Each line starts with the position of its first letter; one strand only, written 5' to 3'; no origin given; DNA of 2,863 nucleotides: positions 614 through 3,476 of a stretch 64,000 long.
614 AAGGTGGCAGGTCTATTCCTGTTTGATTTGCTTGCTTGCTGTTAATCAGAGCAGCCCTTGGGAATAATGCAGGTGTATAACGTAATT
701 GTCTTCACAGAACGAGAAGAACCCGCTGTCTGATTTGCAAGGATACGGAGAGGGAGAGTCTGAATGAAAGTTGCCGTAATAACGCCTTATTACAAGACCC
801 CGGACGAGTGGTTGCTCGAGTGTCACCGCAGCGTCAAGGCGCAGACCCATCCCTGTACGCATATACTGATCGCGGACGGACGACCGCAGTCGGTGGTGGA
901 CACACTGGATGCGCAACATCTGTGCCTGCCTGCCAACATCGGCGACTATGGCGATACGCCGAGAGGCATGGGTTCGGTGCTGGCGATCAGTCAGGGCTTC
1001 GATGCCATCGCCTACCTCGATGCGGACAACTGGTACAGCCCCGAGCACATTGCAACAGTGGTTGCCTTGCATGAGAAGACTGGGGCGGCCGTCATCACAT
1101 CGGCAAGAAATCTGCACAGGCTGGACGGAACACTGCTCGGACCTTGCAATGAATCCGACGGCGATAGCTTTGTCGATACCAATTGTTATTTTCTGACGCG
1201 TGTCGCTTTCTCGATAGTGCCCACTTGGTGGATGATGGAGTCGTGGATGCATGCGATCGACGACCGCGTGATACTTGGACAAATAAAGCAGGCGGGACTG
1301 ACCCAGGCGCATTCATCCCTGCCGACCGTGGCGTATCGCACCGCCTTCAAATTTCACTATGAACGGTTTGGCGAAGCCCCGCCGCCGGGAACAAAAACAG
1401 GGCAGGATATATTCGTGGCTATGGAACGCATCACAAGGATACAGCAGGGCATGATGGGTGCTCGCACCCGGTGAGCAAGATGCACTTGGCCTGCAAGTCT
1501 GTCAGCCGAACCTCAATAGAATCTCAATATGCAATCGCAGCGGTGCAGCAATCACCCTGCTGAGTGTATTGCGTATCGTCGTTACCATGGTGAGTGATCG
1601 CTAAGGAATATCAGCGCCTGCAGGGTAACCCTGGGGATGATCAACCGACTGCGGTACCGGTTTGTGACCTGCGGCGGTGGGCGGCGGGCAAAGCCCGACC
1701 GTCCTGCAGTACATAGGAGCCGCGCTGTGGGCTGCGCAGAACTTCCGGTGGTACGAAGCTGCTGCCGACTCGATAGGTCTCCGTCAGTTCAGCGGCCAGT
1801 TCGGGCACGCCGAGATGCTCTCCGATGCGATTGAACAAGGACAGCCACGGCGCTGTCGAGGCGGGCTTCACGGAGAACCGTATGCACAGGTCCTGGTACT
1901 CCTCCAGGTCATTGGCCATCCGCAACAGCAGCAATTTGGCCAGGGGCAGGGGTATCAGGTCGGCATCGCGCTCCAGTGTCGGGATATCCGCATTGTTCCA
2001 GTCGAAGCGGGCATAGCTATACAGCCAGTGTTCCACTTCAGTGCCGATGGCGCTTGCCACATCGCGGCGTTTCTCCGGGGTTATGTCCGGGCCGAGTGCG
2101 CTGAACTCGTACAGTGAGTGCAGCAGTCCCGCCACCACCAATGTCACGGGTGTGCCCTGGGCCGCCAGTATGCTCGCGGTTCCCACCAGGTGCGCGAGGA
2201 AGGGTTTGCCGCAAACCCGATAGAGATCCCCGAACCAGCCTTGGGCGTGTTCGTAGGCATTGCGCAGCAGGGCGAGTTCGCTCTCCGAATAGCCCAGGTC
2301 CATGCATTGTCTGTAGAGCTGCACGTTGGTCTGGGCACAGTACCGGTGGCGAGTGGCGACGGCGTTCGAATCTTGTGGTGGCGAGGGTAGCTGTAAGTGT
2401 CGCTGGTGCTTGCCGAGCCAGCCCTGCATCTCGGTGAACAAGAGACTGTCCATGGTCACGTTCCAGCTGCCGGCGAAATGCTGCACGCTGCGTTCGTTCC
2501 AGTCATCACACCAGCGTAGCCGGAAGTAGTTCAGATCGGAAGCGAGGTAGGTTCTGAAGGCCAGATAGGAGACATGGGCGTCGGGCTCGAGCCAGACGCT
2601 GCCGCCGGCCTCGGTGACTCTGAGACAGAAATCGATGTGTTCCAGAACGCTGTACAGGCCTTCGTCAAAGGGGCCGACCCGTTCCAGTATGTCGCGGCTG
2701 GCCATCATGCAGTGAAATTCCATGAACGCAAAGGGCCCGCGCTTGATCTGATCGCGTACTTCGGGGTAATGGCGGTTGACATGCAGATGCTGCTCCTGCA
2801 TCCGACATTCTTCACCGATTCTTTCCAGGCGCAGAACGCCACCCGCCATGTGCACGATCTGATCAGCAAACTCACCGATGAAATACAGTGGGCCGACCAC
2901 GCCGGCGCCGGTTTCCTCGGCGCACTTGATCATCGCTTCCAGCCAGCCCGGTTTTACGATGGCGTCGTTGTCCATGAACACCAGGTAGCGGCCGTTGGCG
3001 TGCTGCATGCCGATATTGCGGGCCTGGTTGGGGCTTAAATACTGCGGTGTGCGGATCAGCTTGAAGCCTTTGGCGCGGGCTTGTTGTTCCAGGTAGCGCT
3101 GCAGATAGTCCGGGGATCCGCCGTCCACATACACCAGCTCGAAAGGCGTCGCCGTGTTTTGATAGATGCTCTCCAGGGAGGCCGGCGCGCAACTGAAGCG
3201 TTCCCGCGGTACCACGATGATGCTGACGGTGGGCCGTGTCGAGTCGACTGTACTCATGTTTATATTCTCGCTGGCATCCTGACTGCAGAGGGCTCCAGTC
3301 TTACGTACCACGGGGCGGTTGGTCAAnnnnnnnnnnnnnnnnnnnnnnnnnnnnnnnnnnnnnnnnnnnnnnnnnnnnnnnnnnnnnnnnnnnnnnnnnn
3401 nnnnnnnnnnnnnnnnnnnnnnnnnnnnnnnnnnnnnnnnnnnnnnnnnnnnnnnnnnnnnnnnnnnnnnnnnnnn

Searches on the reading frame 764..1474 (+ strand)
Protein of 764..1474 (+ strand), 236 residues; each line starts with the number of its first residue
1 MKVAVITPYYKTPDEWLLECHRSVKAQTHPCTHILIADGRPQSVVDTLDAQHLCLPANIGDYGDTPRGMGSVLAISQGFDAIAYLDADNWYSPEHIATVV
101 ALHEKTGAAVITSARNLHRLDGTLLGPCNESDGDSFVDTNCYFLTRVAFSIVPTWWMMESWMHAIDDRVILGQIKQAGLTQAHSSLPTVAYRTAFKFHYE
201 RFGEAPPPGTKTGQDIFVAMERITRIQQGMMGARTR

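Call 83: search_protein_families(library=pfam, proteins=[window:764-1474:+], max_evalue=0.001)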
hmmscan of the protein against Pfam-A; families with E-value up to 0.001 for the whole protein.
window:764-1474:+ (236 aa): 1 family
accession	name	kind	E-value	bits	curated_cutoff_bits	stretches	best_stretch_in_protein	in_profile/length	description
PF00535.33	Glycos_transf_2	-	1.6e-08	35.1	23.3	1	80-127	80-127/168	Glycosyl transferase family 2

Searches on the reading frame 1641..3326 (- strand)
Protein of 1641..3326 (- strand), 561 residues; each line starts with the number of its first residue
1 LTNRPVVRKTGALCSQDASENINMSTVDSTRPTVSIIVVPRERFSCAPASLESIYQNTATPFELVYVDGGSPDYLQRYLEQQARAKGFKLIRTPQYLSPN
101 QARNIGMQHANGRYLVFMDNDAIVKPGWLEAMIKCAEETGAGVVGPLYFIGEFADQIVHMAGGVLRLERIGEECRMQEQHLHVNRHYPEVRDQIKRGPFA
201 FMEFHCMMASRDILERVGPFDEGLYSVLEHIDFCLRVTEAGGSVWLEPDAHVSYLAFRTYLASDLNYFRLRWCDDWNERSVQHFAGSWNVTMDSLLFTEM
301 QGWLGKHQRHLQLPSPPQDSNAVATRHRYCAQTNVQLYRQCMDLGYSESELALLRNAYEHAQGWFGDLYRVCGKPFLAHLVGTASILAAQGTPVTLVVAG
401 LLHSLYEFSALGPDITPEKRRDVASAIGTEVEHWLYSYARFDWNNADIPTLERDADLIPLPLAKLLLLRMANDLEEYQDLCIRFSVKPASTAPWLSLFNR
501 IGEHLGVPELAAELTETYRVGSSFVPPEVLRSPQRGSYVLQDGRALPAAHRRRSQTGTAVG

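Call 83: search_protein_families(library=pfam, proteins=[window:1641-3326:-], max_evalue=0.001)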
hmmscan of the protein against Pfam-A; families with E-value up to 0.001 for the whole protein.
window:1641-3326:- (561 aa): 4 families
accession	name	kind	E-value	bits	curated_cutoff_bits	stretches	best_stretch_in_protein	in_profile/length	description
PF00535.33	Glycos_transf_2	-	9.5e-24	84.6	23.3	1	35-217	1-167/168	Glycosyl transferase family 2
PF20680.3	DUF6817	-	2.4e-11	44.1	25.2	1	374-442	15-84/85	Domain of unknown function (DUF6817)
PF10111.15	Glyco_tranf_2_2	-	1.7e-07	31.4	27.3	1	61-244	29-206/276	Glycosyltransferase like family 2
PF13641.12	Glyco_tranf_2_3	-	2.5e-07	31.4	27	1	33-262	2-218/230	Glycosyltransferase like family 2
